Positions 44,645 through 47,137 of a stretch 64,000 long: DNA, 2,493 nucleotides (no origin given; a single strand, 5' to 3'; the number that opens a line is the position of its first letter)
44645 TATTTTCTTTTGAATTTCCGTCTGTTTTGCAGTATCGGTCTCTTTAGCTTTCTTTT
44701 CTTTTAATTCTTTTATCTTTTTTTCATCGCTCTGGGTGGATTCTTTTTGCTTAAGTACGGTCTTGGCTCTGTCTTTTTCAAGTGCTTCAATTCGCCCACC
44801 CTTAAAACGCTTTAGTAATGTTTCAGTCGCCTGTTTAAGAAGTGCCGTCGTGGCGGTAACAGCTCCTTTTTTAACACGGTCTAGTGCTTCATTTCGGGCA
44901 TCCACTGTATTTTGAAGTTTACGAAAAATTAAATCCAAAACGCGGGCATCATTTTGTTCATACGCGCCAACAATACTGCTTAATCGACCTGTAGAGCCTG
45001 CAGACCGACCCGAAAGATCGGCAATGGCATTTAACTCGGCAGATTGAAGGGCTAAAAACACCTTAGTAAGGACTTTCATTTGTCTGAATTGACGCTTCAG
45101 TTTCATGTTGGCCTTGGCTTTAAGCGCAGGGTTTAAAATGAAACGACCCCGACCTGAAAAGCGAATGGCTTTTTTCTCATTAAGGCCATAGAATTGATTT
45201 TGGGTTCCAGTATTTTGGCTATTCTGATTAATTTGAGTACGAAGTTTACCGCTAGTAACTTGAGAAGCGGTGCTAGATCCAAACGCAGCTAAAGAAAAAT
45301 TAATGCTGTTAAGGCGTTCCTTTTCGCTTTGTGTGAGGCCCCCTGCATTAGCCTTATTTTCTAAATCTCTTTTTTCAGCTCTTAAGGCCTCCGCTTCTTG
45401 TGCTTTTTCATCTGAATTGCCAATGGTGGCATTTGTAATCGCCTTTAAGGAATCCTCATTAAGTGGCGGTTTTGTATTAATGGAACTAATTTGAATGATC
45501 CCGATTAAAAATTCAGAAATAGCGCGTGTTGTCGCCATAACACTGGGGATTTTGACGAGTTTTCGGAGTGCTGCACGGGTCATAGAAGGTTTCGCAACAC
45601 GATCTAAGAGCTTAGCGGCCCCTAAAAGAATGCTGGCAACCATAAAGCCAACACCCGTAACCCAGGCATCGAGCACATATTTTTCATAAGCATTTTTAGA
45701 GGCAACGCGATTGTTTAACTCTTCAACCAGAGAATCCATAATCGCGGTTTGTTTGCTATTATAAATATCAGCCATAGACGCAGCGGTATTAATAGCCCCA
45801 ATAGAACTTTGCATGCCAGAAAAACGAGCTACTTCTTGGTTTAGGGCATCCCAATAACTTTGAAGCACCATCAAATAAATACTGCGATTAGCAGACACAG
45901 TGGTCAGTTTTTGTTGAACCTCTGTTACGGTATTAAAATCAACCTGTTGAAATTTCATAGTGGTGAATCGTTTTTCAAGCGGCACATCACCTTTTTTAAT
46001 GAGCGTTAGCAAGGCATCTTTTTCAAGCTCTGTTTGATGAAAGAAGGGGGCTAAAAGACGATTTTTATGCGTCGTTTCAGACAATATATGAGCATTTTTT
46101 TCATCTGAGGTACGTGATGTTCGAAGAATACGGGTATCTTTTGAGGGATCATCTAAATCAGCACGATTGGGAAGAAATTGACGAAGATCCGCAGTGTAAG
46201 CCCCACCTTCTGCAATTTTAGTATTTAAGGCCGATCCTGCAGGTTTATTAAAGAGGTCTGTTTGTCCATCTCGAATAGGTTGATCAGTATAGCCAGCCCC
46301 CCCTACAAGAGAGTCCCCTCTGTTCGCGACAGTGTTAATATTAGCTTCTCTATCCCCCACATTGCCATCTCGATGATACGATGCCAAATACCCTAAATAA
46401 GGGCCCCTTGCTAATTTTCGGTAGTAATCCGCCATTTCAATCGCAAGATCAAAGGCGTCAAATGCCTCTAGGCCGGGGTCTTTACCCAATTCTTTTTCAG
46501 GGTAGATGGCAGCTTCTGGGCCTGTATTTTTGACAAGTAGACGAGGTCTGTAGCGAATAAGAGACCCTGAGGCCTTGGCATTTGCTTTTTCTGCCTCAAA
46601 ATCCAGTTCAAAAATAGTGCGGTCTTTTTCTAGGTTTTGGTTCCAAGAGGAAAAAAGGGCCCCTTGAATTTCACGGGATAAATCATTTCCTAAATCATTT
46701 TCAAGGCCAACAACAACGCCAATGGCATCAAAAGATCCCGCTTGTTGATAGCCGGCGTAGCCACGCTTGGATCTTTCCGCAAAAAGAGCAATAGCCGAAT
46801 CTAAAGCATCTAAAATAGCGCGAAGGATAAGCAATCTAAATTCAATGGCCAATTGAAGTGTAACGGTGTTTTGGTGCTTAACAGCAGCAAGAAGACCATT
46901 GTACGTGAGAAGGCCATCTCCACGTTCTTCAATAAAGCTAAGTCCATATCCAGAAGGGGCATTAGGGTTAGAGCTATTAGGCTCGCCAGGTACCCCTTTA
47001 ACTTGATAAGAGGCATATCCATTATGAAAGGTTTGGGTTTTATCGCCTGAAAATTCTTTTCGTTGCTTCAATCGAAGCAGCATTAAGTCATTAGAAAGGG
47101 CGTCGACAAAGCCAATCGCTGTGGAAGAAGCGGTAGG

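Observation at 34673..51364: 5,563-aa single ORF with almost no recognisable domains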

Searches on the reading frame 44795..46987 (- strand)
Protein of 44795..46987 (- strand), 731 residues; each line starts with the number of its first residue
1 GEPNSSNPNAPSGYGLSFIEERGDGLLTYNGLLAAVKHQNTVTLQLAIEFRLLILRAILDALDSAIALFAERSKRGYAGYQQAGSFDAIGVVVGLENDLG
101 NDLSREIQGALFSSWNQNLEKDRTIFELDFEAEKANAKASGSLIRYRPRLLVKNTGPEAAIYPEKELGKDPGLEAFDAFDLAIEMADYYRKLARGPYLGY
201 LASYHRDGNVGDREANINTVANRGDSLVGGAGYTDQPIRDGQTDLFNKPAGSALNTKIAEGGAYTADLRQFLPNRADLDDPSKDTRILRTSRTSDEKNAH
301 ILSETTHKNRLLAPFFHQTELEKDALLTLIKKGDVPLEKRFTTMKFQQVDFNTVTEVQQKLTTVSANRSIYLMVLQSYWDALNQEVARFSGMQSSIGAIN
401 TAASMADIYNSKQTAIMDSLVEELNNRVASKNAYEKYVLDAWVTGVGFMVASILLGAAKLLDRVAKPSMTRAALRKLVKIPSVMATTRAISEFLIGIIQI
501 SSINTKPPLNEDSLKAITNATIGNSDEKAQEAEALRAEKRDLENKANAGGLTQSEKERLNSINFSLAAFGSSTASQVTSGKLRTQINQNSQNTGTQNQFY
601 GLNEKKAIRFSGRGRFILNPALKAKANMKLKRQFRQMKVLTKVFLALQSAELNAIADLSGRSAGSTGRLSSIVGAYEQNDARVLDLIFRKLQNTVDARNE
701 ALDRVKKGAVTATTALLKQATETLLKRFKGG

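Call 70: search_solved_structures(query=A2, max_evalue=1)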
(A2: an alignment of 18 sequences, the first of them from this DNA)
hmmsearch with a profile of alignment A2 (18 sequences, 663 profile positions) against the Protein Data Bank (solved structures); distinct sequences matched with E-value up to 1: 4.
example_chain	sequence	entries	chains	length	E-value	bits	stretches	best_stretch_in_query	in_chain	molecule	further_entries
6ysl_A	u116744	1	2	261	0.016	17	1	457-517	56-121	Motility protein B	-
6jpr_B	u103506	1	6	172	0.49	12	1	358-388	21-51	Phycocyanin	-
1i7y_B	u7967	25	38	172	0.57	11.8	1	358-391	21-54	C-phycocyanin beta subunit (Fragment) | C-Phycocyanin beta chain | C-PHYCOCYANIN BETA SUBUNIT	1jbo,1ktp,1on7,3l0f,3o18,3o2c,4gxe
9e9c_8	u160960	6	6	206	0.61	11.8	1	194-299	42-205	Large ribosomal subunit protein mL40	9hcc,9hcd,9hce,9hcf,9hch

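Call 71: predict_structure(alignment_id=A2)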
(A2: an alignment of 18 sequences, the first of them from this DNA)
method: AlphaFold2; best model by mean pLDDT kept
length: 731 residues; sequences in the alignment: 18
mean_pLDDT: 61.5   pTM: 0.56
mean pLDDT of the five models: 61.5, 58.4, 57.7, 53.5, 49.2
residues with pLDDT >= 90: 0; 70-90: 293; 50-70: 234; < 50: 204
segments of 3 or more residues with pLDDT < 50: 1-13, 81-83, 152-159, 162-168, 208-212, 214-298, 332-336, 462-467, 506-526, 570-598, 651-667
pLDDT, mean of each block of 10 residues (from residue 1): 37 60 81 74 69 66 67 56 58 74 79 83 86 84 65 47 47 69 78 74 64 46 33 27 28 26 31 32 36 46 56 65 69 49 69 76 71 65 59 56 67 77 82 83 74 60 47 58 73 78 55 41 45 76 78 80 68 43 44 41 63 77 74 65 55 44 47 65 74 78 81 74 67 45
secondary structure, 60 per line:
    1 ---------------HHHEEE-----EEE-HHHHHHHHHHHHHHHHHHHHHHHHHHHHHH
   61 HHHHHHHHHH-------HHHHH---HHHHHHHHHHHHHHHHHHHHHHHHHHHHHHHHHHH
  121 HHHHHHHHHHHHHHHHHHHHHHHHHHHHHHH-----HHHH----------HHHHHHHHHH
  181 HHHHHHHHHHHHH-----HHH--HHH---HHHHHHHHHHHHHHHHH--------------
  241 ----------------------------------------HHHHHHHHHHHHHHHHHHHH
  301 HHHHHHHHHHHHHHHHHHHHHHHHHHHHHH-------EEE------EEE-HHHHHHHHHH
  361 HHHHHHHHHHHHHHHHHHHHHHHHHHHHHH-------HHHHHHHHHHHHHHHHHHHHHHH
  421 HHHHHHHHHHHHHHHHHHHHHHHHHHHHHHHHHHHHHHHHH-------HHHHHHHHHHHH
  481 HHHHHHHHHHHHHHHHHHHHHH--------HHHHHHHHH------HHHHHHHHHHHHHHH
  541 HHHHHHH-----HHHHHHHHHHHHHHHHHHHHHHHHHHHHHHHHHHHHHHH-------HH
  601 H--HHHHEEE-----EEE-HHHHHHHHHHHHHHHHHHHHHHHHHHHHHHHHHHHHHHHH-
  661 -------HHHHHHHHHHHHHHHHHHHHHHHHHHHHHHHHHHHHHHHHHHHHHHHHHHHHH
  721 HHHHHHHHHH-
elements in order (helices of 4 or more, strands of 3 or more residues): E19-21 E27-29 H31-70 H78-82 H86-151 H157-160 H171-193 H210-226 H281-330 E338-340 E347-349 H351-390 H398-461 H469-502 H511-519 H526-547 H553-591 H604-607 E608-610 E616-618 H620-659 H668-730

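Call 74: fold_search(model_id=the predicted structure, library=pdb)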
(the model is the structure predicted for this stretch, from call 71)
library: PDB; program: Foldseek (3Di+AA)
matches with E <= 10: 187; with E <= 0.001: 0
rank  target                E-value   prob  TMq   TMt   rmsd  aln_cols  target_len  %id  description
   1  6raf_B                1.7e-01  0.44  0.11  0.13  30.6       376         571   11  Heterodimeric ABC exporter TmrAB in inward-facing narrow conformation under turnover conditions (released 2019-07-31)
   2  6rah_B                2.1e-01  0.20  0.10  0.11  32.1       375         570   10  Heterodimeric ABC exporter TmrAB in ATP-bound outward-facing open conformation (released 2019-07-31)
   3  6raj_B                4.6e-01  0.15  0.08  0.10  33.5       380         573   10  Heterodimeric ABC exporter TmrAB in vanadate trapped outward-facing open conformation (released 2019-07-31)
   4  6qv0_D                5.2e-01  0.11  0.08  0.10  34.1       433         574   14  Structure of ATP-bound outward-facing TM287/288 in complex with sybody Sb_TM35 (released 2019-05-29)
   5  9mg8_B                6.5e-01  0.12  0.09  0.16  36.9       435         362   11  Crystal Structure of b-iTHR-110 (released 2025-12-17)
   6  9krl                  6.5e-01  0.07  0.09  0.08  41.9       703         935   10  Cryo-EM structure of human ABCC4 (cAMP-bound) (released 2025-09-24)
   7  6lk8_A                6.7e-01  0.06  0.06  0.04  34.5       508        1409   12  Structure of Xenopus laevis Cytoplasmic Ring subunit. (released 2021-07-21)
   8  7zdr_D                7.0e-01  0.21  0.14  0.16  30.1       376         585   11  IF(apo/as isolated) conformation of CydDC mutant (H85A.C) in AMP-PNP(CydD) bound state (Dataset-16) (released 2023-04-19)
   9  8wcw_A                7.0e-01  0.18  0.12  0.14  28.7       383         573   11  Cryo-EM structure of MsRv1273c/72c from Mycobacterium smegmatis in the IFapo state (released 2025-03-26)
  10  8ria_A                7.7e-01  0.13  0.10  0.12  29.6       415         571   13  BmrA E504-100uMATPMg-IF (released 2025-01-01)
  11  9krk                  8.0e-01  0.07  0.11  0.09  42.2       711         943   11  Cryo-EM structure of human ABCC4 (Apo state) (released 2025-09-24)
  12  6ram_B                8.7e-01  0.16  0.11  0.13  32.1       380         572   11  Heterodimeric ABC exporter TmrAB under turnover conditions in asymmetric unlocked return conformation with wider opene (released 2019-07-31)
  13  8hf4_A                8.7e-01  0.12  0.10  0.13  32.7       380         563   14  Cryo-EM structure of nucleotide-bound ComA at outward-facing state with EC gate closed conformation (released 2023-10-04)
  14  9krm                  8.7e-01  0.06  0.11  0.09  41.5       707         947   11  Cryo-EM structure of human ABCC4 (MTX-bound) (released 2025-09-24)
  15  4q4j_A                9.1e-01  0.20  0.12  0.15  29.9       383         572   11  Structure of crosslinked TM287/288_S498C_S520C mutant (released 2014-07-16)
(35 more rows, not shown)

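Call 84: fold_search(model_id=the predicted structure, library=viral)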
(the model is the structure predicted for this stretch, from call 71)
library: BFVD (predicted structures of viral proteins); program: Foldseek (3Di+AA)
matches with E <= 10: 241; with E <= 0.001: 0
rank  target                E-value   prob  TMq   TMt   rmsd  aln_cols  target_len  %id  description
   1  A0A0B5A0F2            8.0e-02  0.25  0.12  0.11  47.7       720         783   14  Tail tape-measure protein [Paracoccus phage vB_PmaS-R3]
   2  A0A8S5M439            8.8e-02  0.21  0.12  0.11  45.8       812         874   12  Tail tape measure protein [Siphoviridae sp. ct3b712]
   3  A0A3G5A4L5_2          1.1e-01  0.13  0.09  0.08  43.5       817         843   13  Uncharacterized protein [Homavirus sp.]
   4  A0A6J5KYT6            1.2e-01  0.14  0.10  0.07  39.7       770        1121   14  Uncharacterized protein [uncultured Caudovirales phage]
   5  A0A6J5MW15            1.3e-01  0.20  0.12  0.10  42.4       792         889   12  Uncharacterized protein [uncultured Caudovirales phage]
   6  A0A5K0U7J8            1.4e-01  0.12  0.07  0.09  44.7       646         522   11  Uncharacterized protein [Yasminevirus sp. GU-2018]
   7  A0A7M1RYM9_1          1.4e-01  0.13  0.10  0.07  49.3       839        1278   12  PD-(D/E)XK endonuclease-like domain-containing protein [uncultured phage cr116_1]
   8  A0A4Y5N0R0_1          1.7e-01  0.23  0.10  0.08  34.8       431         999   11  Tail length tape-measure protein [Lactococcus phage CHPC971]
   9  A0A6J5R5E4            1.7e-01  0.18  0.09  0.06  38.4       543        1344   11  Uncharacterized protein [uncultured Caudovirales phage]
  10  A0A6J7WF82            2.0e-01  0.16  0.09  0.12  42.0       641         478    8  Uncharacterized protein (Fragment) [uncultured Caudovirales phage]
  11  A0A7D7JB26            2.3e-01  0.25  0.11  0.11  44.6       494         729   11  Uncharacterized protein [Vibrio phage phiV141]
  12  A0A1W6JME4            2.6e-01  0.23  0.15  0.13  67.0       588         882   10  Tail tape measure protein [Lactococcus phage AM9]
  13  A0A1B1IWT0            2.6e-01  0.08  0.07  0.08  49.0       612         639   11  (no name in the UniProt tables at hand)
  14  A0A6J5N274            2.7e-01  0.08  0.07  0.08  57.7       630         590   13  Uncharacterized protein [uncultured Caudovirales phage]
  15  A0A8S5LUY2            3.4e-01  0.08  0.09  0.07  49.3       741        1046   12  Tail tape measure protein [Siphoviridae sp. ctRg61]
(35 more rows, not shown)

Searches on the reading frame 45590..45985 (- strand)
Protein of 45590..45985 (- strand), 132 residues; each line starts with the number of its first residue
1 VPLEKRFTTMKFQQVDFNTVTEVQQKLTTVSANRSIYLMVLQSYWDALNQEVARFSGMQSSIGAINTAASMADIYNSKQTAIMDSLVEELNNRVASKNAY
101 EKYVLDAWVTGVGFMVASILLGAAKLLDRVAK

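Call 79: search_solved_structures(query=A3, max_evalue=5)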
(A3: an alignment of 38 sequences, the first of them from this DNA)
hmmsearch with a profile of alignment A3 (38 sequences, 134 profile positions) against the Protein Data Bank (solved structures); distinct sequences matched with E-value up to 5: 17.
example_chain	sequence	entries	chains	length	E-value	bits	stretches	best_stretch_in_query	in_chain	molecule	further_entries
2nps_D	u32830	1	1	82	0.12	15.4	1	58-107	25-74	Syntaxin-6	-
9jlp_C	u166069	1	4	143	0.15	15.2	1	53-91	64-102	Nucleocapsid shell protein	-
2ra1_A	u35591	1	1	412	0.16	15.1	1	59-114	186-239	Surface layer protein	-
7y9n_A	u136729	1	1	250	0.17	15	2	25-109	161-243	Spike protein S2',5HB-H2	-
6pwi_A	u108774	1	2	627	0.23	14.5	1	64-123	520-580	Putative hyaluronoglucosaminidase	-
7t03_A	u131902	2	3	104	0.64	13.1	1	49-98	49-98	Cold unfolding four helix bundle | Designed cold unfolding four helix bundle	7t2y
2lch_A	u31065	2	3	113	0.76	12.9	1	50-107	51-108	Protein OR38 | computationally designed four-helix bundle protein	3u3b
1i7y_B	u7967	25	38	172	1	12.4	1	76-111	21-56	C-phycocyanin beta subunit (Fragment) | C-Phycocyanin beta chain | C-PHYCOCYANIN BETA SUBUNIT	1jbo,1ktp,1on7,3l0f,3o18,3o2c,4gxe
6jpr_B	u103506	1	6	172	1.1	12.4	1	76-105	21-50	Phycocyanin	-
5yl9_A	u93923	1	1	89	1.5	11.9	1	44-109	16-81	Spike glycoprotein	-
4uj6_A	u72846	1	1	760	1.9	11.6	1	59-114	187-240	SURFACE LAYER PROTEIN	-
3vjf_A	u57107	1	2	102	2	11.5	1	61-93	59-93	WA20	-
6qjy_A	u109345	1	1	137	2.2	11.4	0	40-94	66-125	Major ampullate spidroin 1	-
5zuv_A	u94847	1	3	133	2.3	11.3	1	44-109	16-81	Spike glycoprotein,Spike glycoprotein,inhibitor EK1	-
1wp7_A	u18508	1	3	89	2.4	11.2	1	49-97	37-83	fusion protein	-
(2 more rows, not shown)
